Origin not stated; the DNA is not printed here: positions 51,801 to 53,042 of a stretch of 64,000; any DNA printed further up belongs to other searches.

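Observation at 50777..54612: Three-gene operon: His-rich CobW GTPase, a CobW-like/DUF1980-like fusion, and an NhaC-family transporter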

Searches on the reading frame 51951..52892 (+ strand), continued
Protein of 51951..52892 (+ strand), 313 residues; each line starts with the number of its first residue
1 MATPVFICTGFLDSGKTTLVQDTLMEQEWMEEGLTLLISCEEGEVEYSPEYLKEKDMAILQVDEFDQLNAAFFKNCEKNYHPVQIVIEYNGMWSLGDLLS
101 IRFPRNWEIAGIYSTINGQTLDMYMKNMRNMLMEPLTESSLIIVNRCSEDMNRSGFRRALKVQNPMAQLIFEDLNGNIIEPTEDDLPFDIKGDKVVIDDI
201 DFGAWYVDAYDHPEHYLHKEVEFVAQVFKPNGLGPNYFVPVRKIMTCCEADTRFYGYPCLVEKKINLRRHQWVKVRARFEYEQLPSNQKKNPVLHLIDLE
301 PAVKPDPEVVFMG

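Call 28: search_protein_families(library=pfam, alignment_id=A3, max_evalue=0.00001)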
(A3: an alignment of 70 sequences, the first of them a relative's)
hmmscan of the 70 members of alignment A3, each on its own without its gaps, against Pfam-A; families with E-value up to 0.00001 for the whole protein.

A. member 1, L001:7041-8135:- (364 aa): 1 family
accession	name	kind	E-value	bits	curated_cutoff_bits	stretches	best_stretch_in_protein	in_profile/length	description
PF00209.24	SNF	-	3.8e-22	79.1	27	1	57-271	188-413/524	Sodium:neurotransmitter symporter family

B. families by the number of members that match (of 70 scanned): 108 families (the first 25 are shown)
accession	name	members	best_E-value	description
PF07729.17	FCD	4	5.1e-24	FCD domain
PF00392.27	GntR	4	3e-19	Bacterial regulatory proteins, gntR family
PF17774.7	YlmH_RBD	4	2.3e-17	Putative RNA-binding domain in YlmH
PF03466.25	LysR_substrate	3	5.6e-41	LysR substrate binding domain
PF00126.33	HTH_1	3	3.6e-21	Bacterial regulatory helix-turn-helix protein, lysR family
PF00437.27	T2SSE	2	6e-137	Type II/IV secretion system protein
PF01078.27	Mg_chelatase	2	3.7e-88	Magnesium chelatase, subunit ChlI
PF07479.19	NAD_Gly3P_dh_C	2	1.1e-53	NAD-dependent glycerol-3-phosphate dehydrogenase C-terminus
PF01210.29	NAD_Gly3P_dh_N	2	3.1e-43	NAD-dependent glycerol-3-phosphate dehydrogenase N-terminus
PF13541.12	ChlI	2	3.4e-41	Subunit ChlI of Mg-chelatase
PF00005.33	ABC_tran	2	1.6e-29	ABC transporter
PF02535.28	Zip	2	7.7e-27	ZIP Zinc transporter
PF13335.12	Mg_chelatase_C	2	4.3e-25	Magnesium chelatase, subunit ChlI C-terminal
PF20618.3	GPD_NAD_C_bact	2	8e-20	Bacterial GPD, NAD-dependent C-terminal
PF05157.20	MshEN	2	1.4e-19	MshEN domain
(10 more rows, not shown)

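Call 30: search_protein_families(library=pfam, alignment_id=A4, max_evalue=0.00001)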
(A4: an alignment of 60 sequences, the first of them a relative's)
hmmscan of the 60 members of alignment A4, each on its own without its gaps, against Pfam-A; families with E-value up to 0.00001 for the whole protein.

A. member 1, L001:2702-4684:+ (660 aa): 1 family
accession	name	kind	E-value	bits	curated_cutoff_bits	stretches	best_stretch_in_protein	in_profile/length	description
PF03030.21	H_PPase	-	1.3e-287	956.2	29.7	1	13-649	1-645/645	Inorganic H+ pyrophosphatase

B. families by the number of members that match (of 60 scanned): 65 families (the first 25 are shown)
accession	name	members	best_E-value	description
PF03030.21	H_PPase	7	2.7e-288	Inorganic H+ pyrophosphatase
PF00291.31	PALP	3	1.6e-75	Pyridoxal-phosphate dependent enzyme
PF00453.23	Ribosomal_L20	3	4.7e-46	Ribosomal protein L20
PF05833.16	NFACT_N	2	4.1e-146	NFACT N-terminal and middle domains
PF01055.32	Glyco_hydro_31_2nd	2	6.9e-130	Glycosyl hydrolases family 31 TIM-barrel domain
PF09924.15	LPG_synthase_C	2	9e-54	Phosphatidylglycerol lysyltransferase, C-terminal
PF03572.23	Peptidase_S41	2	2.4e-33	Peptidase family S41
PF00155.27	Aminotran_1_2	2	2.5e-32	Aminotransferase class I and II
PF13167.11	GTP-bdg_N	2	1.9e-30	GTP-binding GTPase N-terminal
PF00395.25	SLH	2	9.2e-28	S-layer homology domain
PF16360.10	GTP-bdg_M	2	1.3e-27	GTP-binding GTPase Middle Region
PF01926.29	MMR_HSR1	2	1.1e-19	50S ribosome-binding GTPase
PF04542.20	Sigma70_r2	2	2.4e-17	Sigma-70 region 2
PF05670.18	NFACT-R_1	2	3.1e-15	NFACT protein RNA binding domain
PF04545.22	Sigma70_r4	2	1.1e-14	Sigma-70, region 4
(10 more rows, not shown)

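Call 35: predict_structure(alignment_id=A1)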
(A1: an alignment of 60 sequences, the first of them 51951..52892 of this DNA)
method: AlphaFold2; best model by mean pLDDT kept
length: 313 residues; sequences in the alignment: 60
mean_pLDDT: 92.5   pTM: 0.77
mean pLDDT of the five models: 92.5, 92.3, 91.8, 91.1, 90.6
residues with pLDDT >= 90: 244; 70-90: 64; 50-70: 5; < 50: 0
segments of 3 or more residues with pLDDT < 50: none
pLDDT, mean of each block of 10 residues (from residue 1): 94 90 76 94 89 94 97 98 97 94 96 95 92 91 95 91 89 93 88 95 93 96 97 93 81 93 94 98 88 97 94 75
secondary structure, 60 per line:
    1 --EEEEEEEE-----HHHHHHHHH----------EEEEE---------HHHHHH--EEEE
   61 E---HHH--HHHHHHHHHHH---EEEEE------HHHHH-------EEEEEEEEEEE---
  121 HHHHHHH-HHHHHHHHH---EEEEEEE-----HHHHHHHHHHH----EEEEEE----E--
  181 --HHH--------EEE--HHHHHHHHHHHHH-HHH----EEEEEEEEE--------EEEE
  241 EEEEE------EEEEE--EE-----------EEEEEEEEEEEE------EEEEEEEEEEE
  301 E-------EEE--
elements in order: E3-10 H16-24 E35-39 H49-54 E57-61 H70-80 E84-88 H95-99 E107-117 H121-127 H129-137 E141-147 H153-163 E168-173 E194-196 H199-211 E220-228 E237-245 E252-256 E272-283 E290-301 E309-311

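Call 37: search_solved_structures(query=A1, max_evalue=1, show_alignments=2)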
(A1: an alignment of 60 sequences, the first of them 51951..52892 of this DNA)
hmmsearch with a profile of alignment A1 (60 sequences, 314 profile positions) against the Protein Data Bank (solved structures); distinct sequences matched with E-value up to 1: 9.
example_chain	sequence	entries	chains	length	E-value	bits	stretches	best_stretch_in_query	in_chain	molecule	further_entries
4ixn_A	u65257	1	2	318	6.4e-10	41.8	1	4-181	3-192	Uncharacterized GTP-binding protein YjiA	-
1nij_A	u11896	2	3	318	2.2e-09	40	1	4-181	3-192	Hypothetical protein yjiA | Uncharacterized GTP-binding protein YjiA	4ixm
4oyh_A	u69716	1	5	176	0.038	16.2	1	5-29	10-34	Molybdopterin-guanine dinucleotide biosynthesis protein B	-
4nkr_A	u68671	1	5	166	0.059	15.6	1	6-29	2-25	Molybdopterin-guanine dinucleotide biosynthesis protein B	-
2yse_A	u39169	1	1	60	0.17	14.1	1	197-225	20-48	Membrane-associated guanylate kinase, WW and PDZ domain-containing protein 1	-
8ynx_A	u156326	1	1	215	0.25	13.5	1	135-217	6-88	Cag pathogenicity island protein 3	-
8v3w_C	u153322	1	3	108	0.3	13.3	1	89-152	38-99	Spike (CD1369)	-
2zaj_A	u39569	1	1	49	0.37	13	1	197-219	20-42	Membrane-associated guanylate kinase, WW and PDZ domain-containing protein 1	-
2hf8_A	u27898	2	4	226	0.56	12.4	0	5-36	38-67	Probable hydrogenase nickel incorporation protein hypB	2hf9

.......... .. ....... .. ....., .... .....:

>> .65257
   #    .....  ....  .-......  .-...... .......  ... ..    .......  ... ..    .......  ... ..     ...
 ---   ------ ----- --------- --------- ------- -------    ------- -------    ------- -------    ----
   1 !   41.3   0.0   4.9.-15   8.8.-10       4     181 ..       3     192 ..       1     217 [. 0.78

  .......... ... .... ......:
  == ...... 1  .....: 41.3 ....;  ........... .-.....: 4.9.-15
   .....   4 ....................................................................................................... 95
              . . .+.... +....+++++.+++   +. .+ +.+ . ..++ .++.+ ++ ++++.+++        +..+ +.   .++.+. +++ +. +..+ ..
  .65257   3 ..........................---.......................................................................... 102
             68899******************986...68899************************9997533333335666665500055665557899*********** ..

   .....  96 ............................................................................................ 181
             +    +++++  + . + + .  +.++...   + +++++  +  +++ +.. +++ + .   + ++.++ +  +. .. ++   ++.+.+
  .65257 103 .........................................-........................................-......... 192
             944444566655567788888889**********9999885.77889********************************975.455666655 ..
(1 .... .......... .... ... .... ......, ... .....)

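Call 38: fold_search(model_id=the predicted structure, library=pdb)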
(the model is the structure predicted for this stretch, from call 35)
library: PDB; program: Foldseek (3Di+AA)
matches with E <= 10: 1356; with E <= 0.001: 17
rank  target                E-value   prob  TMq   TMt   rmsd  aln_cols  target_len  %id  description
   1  1nij                  5.7e-06  1.00  0.44  0.44  12.4       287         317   16  YJIA PROTEIN (released 2003-06-24)
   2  2hf8_A                6.8e-06  1.00  0.39  0.56   5.2       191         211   12  Crystal structure of HypB from Methanocaldococcus jannaschii in the triphosphate form, in complex with zinc (released 2006-07-04)
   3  4ixm_A                9.2e-06  1.00  0.42  0.41   5.3       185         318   17  Crystal structure of Zn(II)-bound YjiA GTPase from E. coli (released 2013-02-27)
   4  2wsm_A                1.1e-05  1.00  0.41  0.59   4.1       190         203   17  Crystal structure of Hydrogenase Maturation Factor HypB From Archaeoglobus Fulgidus (released 2010-09-22)
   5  2hf8_B                1.2e-05  1.00  0.41  0.58   3.9       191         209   13  Crystal structure of HypB from Methanocaldococcus jannaschii in the triphosphate form, in complex with zinc (released 2006-07-04)
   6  4hi0_E                1.5e-05  1.00  0.37  0.54   5.1       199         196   14  Crystal Structure of Helicobacter pylori Urease Accessory Protein UreF/H/G complex (released 2013-10-16)
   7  4ixn_A                1.6e-05  1.00  0.43  0.42  11.6       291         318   16  Crystal Structure of Zn(II)-bound E37A,C66A,C67A triple mutant YjiA GTPase (released 2013-02-27)
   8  2wsm_B                1.8e-04  1.00  0.33  0.52   4.9       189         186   17  Crystal structure of Hydrogenase Maturation Factor HypB From Archaeoglobus Fulgidus (released 2010-09-22)
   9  5xkt_A                3.1e-04  1.00  0.36  0.53   5.5       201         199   14  Klebsiella pneumoniae UreG in complex with GMPPNP and nickel (released 2017-12-13)
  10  5gaf_i                3.2e-04  1.00  0.34  0.28   7.7       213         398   12  RNC in complex with SRP (released 2016-02-03)
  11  1ls1                  3.7e-04  1.00  0.36  0.38   8.2       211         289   10  T. aquaticus Ffh NG Domain at 1.1A Resolution (released 2002-11-16)
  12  2c03_B                4.9e-04  1.00  0.37  0.38   5.9       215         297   11  GDP COMPLEX OF SRP GTPASE FFH NG DOMAIN (released 2007-02-13)
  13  1rj9_B                6.6e-04  1.00  0.35  0.38   6.1       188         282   11  Structure of the heterodimer of the conserved GTPase domains of the Signal Recognition Particle (Ffh) and Its Receptor (released 2004-01-27)
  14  8d0b_C                7.5e-04  1.00  0.25  0.58   3.7       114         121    8  Human CST-DNA polymerase alpha/primase preinitiation complex bound to 4xTEL-foldback template (released 2022-06-22)
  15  8oru_AAA              7.5e-04  1.00  0.35  0.25   7.1       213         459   12  cyclic 2,3-diphosphoglycerate synthetase from the hyperthermophilic archaeon Methanothermus fervidus bound to 2,3-di (released 2023-12-06)
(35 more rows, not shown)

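Call 39: find_encoding_contigs(protein=P0004, flank=6000, max_places=3)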
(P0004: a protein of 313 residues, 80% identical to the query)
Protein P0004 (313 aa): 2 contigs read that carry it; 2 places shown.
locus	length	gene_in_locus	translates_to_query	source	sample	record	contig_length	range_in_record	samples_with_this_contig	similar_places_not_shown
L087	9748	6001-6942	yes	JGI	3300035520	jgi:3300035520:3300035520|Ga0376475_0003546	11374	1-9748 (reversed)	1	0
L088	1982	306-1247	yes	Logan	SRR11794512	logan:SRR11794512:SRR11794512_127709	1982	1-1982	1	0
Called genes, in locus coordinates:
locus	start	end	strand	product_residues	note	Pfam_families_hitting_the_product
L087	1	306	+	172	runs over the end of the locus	PF00160:Pro_isomerase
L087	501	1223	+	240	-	PF00892:EamA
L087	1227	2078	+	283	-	PF13175:AAA_15 (faint), PF13555:AAA_29 (faint), PF00005:ABC_tran, PF02463:SMC_N, PF27471:EcfA1_C (weak)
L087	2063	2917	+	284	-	PF00005:ABC_tran, PF02463:SMC_N (weak), PF13304:AAA_21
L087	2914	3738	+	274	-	PF02361:CbiQ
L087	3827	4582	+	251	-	PF01416:PseudoU_synth_1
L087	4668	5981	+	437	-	-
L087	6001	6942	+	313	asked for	PF21537:DUF1980_C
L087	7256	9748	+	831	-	?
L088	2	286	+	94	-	?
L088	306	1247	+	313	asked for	PF21537:DUF1980_C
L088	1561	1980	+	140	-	?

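Call 40: find_encoding_contigs(protein=P0001, flank=6000, max_places=3)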
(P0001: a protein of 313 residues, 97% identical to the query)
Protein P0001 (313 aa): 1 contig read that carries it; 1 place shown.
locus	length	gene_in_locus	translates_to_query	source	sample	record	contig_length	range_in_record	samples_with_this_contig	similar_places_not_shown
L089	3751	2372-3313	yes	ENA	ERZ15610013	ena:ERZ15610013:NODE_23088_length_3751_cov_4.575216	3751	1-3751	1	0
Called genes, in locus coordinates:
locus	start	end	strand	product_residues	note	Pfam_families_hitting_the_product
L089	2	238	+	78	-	?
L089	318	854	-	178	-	PF07155:ECF-ribofla_trS, PF12822:ECF_trnsprt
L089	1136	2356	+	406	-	-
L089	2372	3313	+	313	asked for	PF21537:DUF1980_C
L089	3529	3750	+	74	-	?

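Call 69: search_protein_families(library=pfam, proteins=[L045:3683-4888:+, L045:4885-5595:+, L045:5596-6414:+, L067:8931-9704:+, L067:9720-10934:+, L085:9057-9767:+, L085:9767-10621:+, L085:10622-11035:+, L085:11054-12031:+, L080:7660-8382:+], max_evalue=0.00001)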
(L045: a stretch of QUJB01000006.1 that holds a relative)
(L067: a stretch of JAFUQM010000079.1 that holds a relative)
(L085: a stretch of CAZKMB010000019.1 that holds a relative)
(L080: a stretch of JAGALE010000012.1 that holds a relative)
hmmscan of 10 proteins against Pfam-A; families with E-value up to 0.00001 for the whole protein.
L045:3683-4888:+ (401 aa): 1 family
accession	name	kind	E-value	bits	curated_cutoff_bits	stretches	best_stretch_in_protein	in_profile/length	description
PF01297.22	ZnuA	-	8.2e-73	245.6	29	1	67-397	1-262/263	Zinc-uptake complex component A periplasmic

L045:4885-5595:+ (236 aa): 3 families
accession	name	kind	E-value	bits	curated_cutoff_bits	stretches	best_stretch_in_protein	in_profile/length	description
PF00005.33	ABC_tran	-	8e-27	95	25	1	21-163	1-136/137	ABC transporter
PF13304.12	AAA_21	-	6.3e-14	53.2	27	1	91-195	194-299/304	AAA domain, putative AbiEii toxin, Type IV TA system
PF02463.25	SMC_N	-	1.8e-06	28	40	0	32-211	25-213/220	RecF/RecN/SMC N terminal domain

L045:5596-6414:+ (272 aa): 1 family
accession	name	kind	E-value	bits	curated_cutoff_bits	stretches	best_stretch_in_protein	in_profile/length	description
PF00950.22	ABC-3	-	3.4e-55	187.8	20.1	1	9-261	1-253/258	ABC 3 transport family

L067:8931-9704:+ (257 aa): 1 family
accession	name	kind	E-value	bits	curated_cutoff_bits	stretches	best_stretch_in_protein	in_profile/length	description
PF17774.7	YlmH_RBD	-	2e-14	54.1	23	1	95-158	16-78/84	Putative RNA-binding domain in YlmH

L067:9720-10934:+ (404 aa): 1 family
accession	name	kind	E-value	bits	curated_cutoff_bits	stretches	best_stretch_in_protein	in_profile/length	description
PF01297.22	ZnuA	-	1e-72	245.3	29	1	73-402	1-263/263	Zinc-uptake complex component A periplasmic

L085:9057-9767:+ (236 aa): 3 families
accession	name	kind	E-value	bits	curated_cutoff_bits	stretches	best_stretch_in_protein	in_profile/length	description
PF00005.33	ABC_tran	-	1.6e-29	103.7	25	1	20-162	2-137/137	ABC transporter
PF13304.12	AAA_21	-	3.3e-15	57.4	27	1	110-193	220-300/304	AAA domain, putative AbiEii toxin, Type IV TA system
PF02463.25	SMC_N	-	3.7e-07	30.3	40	1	31-193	26-199/220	RecF/RecN/SMC N terminal domain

L085:9767-10621:+ (284 aa): 1 family
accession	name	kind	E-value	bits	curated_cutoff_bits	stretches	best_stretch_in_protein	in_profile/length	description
PF00950.22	ABC-3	-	2e-45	155.8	20.1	1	13-274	1-256/258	ABC 3 transport family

L085:10622-11035:+ (137 aa): 1 family
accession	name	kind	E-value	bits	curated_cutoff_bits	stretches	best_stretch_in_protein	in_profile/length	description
PF01475.25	FUR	-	6.2e-17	62.3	23.1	1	8-120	6-113/121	Ferric uptake regulator family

L085:11054-12031:+ (325 aa): 1 family
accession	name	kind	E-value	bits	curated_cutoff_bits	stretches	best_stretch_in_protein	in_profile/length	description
PF01297.22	ZnuA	-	1.7e-60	205.2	29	1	37-321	1-263/263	Zinc-uptake complex component A periplasmic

L080:7660-8382:+ (240 aa): 2 families
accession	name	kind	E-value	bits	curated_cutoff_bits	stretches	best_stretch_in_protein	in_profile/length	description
PF03749.19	SfsA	-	4e-49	166.4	22.8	1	90-228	1-137/138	Sugar fermentation stimulation protein RE domain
PF17746.7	SfsA_N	-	8.9e-24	83.8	25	1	22-87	1-63/63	SfsA N-terminal OB domain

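Call 76: find_encoding_contigs(protein=P0235, flank=6000, max_places=2)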
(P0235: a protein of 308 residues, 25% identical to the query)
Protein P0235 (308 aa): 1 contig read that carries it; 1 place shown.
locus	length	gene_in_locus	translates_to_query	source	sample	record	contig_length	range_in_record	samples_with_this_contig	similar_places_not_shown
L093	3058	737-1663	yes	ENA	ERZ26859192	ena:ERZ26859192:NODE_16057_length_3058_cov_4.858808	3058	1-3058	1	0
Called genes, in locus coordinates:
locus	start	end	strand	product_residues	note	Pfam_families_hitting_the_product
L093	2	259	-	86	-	?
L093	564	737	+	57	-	-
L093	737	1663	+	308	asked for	PF02492:cobW (weak), PF21537:DUF1980_C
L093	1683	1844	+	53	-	PF00471:Ribosomal_L33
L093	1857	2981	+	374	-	PF02492:cobW, PF07683:CobW_C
